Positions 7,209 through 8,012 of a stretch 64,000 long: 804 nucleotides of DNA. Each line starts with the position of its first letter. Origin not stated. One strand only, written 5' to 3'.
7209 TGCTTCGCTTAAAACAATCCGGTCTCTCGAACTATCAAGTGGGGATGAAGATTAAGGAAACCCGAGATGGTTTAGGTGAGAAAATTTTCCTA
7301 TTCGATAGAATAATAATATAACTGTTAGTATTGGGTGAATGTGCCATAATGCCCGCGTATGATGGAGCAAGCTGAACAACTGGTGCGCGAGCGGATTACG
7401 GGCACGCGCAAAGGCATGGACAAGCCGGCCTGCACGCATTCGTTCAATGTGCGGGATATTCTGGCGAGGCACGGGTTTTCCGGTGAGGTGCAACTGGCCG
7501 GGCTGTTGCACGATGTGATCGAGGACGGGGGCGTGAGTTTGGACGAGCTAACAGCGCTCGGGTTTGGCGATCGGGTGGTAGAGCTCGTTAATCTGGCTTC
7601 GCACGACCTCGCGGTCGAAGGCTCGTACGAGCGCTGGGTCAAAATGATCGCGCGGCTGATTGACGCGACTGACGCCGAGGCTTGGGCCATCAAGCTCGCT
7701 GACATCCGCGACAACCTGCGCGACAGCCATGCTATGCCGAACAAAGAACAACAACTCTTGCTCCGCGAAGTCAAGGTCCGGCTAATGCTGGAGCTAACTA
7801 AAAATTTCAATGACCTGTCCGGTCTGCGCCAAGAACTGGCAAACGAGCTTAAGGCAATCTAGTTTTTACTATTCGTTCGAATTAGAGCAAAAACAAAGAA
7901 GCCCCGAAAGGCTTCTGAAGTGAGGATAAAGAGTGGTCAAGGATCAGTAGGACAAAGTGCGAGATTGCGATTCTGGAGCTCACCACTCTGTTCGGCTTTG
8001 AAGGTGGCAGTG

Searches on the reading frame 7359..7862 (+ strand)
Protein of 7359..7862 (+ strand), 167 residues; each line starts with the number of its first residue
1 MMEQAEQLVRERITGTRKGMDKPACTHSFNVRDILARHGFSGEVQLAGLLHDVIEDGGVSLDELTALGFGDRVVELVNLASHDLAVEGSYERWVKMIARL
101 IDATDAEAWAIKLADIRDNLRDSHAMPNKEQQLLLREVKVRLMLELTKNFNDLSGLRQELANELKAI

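Call 87: search_protein_families(library=pfam, proteins=[window:7359-7862:+], max_evalue=0.001)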
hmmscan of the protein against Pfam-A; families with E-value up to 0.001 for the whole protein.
window:7359-7862:+ (167 aa): 2 families
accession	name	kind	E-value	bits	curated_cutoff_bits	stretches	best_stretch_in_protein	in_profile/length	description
PF13328.12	HD_4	-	2.7e-12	47.1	27.2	1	7-138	3-142/156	HD domain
PF01966.28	HD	-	0.00015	22.5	22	1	26-119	3-115/116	HD domain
